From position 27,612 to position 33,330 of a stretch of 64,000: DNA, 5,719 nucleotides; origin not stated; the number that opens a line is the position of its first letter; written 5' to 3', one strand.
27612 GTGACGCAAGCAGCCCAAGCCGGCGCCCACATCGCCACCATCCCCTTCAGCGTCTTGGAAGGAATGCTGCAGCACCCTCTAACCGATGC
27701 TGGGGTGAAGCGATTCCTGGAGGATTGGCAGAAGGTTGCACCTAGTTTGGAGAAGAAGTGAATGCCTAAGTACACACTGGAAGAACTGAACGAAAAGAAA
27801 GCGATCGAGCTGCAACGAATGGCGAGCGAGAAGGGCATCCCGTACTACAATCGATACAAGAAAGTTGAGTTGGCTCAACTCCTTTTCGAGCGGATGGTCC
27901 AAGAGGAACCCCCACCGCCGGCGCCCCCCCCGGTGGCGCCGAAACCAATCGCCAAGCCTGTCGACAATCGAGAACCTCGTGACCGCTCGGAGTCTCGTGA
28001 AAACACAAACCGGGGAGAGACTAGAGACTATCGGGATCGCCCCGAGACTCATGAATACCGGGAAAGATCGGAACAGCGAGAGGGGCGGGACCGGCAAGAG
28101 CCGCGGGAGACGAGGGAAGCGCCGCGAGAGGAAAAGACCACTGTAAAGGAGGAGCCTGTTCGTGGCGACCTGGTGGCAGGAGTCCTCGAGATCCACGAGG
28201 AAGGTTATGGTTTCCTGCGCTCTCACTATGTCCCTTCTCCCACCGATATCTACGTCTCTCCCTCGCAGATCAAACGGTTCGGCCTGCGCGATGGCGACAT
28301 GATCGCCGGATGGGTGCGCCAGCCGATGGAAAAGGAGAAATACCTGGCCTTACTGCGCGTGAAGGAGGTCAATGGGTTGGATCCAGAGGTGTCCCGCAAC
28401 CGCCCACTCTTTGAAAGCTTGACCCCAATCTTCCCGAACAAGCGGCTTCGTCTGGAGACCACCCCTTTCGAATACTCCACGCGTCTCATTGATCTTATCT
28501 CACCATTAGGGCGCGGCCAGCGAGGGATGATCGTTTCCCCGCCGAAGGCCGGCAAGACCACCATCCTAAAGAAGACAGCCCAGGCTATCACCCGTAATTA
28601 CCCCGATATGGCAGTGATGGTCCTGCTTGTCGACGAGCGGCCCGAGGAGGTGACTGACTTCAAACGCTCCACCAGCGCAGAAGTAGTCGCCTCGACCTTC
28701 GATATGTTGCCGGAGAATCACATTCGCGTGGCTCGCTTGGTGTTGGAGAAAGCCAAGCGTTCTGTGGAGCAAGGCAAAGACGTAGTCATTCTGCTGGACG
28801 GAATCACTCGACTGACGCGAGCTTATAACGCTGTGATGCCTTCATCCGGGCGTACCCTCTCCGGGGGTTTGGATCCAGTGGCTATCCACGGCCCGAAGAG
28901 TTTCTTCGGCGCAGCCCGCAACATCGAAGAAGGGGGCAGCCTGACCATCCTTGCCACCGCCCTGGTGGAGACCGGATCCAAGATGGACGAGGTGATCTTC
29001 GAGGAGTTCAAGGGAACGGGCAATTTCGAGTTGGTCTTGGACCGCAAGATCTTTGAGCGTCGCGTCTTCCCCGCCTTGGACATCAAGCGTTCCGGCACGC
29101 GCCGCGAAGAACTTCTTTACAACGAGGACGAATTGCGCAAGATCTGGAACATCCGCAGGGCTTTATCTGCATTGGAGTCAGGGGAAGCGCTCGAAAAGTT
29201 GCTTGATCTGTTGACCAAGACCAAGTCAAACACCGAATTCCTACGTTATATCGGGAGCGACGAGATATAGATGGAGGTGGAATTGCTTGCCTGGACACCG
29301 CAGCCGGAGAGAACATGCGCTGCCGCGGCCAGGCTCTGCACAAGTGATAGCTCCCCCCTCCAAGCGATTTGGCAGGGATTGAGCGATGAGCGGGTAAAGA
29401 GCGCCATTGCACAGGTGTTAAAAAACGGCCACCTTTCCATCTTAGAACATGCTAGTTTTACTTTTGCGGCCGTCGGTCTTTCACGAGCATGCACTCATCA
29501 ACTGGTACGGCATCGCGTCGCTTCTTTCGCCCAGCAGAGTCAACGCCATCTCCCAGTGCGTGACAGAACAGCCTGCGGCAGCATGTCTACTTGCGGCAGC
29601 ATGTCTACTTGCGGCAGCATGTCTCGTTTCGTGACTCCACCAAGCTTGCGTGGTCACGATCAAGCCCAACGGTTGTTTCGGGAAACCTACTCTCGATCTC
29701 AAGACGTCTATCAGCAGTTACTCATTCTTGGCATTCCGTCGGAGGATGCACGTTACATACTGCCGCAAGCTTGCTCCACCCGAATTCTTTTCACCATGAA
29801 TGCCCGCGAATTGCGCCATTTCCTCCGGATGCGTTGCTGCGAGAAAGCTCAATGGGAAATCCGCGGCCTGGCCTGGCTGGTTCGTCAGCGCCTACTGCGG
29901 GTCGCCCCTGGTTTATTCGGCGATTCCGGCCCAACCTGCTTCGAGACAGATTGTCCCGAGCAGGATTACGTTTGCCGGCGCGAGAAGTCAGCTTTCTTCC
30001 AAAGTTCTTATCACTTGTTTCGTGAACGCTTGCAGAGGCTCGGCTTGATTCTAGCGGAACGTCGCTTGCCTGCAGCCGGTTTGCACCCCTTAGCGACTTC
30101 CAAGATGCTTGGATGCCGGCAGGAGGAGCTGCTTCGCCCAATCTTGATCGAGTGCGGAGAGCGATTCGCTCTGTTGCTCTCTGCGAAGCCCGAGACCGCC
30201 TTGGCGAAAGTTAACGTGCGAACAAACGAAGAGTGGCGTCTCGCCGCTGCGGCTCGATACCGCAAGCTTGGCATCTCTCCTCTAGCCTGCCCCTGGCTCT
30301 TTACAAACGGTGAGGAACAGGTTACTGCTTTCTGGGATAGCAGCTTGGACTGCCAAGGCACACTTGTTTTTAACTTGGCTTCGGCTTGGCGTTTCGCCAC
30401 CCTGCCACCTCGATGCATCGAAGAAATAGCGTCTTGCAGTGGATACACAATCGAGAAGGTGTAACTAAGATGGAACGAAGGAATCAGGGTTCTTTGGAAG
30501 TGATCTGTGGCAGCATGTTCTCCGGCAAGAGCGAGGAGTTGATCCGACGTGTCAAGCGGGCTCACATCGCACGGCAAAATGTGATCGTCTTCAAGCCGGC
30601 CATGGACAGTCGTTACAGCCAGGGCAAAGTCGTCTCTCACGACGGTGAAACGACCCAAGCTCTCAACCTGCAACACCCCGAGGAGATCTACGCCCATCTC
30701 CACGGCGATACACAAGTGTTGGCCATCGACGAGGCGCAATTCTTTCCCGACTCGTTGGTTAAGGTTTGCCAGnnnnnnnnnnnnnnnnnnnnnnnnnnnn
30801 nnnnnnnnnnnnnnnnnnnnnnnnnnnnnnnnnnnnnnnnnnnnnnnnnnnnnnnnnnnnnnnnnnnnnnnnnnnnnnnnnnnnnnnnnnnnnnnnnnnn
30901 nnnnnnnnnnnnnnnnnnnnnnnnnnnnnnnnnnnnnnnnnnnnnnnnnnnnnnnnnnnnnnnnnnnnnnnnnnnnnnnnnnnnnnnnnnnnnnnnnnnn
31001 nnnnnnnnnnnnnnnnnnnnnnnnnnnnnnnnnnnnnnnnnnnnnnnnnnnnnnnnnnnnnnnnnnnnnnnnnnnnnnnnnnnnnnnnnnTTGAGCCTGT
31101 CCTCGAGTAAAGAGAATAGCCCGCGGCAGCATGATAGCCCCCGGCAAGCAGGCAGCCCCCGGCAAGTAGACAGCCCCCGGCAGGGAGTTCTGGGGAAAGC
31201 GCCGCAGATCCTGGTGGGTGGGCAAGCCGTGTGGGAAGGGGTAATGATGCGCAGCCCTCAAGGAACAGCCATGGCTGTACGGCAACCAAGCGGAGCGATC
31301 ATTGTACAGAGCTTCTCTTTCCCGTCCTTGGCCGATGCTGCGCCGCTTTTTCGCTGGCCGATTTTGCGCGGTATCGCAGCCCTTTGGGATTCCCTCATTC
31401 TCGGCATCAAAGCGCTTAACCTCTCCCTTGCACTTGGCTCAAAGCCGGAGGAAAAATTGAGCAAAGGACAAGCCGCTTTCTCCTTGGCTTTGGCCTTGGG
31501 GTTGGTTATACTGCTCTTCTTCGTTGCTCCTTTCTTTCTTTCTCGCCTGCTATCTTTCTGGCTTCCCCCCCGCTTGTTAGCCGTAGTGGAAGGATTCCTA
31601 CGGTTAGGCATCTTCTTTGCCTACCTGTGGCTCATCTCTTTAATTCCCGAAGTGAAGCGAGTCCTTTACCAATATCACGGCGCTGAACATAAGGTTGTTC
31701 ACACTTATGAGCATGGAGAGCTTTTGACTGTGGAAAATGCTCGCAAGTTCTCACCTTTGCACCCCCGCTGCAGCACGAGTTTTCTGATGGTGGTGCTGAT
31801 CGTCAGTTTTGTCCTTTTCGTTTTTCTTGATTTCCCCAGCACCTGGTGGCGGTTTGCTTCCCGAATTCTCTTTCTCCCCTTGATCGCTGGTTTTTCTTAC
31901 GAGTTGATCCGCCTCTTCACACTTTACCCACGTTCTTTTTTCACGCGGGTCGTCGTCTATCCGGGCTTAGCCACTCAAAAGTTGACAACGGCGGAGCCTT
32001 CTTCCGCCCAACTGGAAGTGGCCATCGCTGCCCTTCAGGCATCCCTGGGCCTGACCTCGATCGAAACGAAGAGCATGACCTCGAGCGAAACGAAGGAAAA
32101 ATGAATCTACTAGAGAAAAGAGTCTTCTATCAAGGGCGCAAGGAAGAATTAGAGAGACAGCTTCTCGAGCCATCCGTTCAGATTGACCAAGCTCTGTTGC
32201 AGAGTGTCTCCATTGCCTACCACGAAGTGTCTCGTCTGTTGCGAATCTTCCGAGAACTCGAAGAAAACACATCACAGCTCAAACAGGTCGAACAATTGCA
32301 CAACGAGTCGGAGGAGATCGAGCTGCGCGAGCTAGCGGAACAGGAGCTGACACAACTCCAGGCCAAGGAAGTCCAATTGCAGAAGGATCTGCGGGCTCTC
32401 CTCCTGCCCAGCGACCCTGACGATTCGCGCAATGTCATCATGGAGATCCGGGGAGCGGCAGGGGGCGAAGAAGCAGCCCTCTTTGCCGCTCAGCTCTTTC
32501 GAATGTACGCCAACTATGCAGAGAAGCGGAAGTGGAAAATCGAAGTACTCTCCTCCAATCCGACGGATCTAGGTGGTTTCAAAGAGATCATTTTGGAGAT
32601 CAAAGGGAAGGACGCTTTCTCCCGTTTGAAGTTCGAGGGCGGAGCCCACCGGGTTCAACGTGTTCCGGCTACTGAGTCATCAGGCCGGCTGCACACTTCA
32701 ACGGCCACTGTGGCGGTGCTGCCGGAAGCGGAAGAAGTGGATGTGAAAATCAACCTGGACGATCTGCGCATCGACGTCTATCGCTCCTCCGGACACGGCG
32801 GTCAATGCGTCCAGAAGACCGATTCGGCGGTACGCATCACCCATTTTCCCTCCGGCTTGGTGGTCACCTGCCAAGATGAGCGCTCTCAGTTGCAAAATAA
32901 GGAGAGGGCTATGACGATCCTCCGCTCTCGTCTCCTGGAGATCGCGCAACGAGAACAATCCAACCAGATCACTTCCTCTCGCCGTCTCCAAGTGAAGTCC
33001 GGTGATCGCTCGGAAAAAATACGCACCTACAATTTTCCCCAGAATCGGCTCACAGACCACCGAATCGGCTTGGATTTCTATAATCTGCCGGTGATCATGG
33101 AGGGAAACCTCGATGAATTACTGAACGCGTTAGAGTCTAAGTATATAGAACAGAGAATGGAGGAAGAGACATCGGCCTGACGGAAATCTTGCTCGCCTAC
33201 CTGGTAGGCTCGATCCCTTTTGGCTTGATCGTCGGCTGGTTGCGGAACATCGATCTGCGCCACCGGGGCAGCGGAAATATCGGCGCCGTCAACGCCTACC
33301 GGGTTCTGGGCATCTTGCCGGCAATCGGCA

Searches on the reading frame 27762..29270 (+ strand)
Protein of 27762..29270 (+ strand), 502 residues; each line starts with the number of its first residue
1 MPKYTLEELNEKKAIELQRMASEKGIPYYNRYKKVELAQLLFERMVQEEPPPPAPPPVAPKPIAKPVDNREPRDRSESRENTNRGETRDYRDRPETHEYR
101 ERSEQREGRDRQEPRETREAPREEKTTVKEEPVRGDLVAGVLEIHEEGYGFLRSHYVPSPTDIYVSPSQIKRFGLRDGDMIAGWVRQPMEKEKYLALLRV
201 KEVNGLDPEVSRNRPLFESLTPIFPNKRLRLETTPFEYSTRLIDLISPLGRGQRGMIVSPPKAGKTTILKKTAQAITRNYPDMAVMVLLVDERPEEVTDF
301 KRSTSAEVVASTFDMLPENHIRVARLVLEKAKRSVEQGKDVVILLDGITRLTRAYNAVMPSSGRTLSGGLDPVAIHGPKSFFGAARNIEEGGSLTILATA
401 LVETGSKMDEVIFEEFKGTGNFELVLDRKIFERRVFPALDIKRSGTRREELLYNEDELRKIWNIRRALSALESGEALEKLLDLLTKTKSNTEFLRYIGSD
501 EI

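Call 48: search_protein_families(library=pfam, proteins=[window:27762-29270:+], max_evalue=0.001)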
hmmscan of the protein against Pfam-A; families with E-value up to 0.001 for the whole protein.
window:27762-29270:+ (502 aa): 3 families
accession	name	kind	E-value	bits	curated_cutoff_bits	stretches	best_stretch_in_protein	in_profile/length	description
PF07497.18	Rho_RNA_bind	-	6e-30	103.3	27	1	138-209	1-73/73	Rho termination factor, RNA-binding domain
PF00006.31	ATP-synt_ab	-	9e-24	84.7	29.5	1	241-444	3-211/213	ATP synthase alpha/beta family, nucleotide-binding domain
PF07498.18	Rho_N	-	2.1e-05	24.9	24.9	1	8-37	1-30/43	Rho termination factor, N-terminal domain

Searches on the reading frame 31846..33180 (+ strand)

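Call 48: search_protein_families(library=pfam, proteins=[window:31846-33180:+], max_evalue=0.001)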
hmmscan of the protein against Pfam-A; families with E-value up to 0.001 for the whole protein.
window:31846-33180:+ (444 aa): 2 families
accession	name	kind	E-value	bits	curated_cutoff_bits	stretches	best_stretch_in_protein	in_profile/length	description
PF03462.23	PCRF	-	1.1e-66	224.7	24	1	98-289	4-194/194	PCRF domain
PF00472.26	RF-1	-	6.3e-41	139.4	35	1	296-406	1-116/116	RF-1 domain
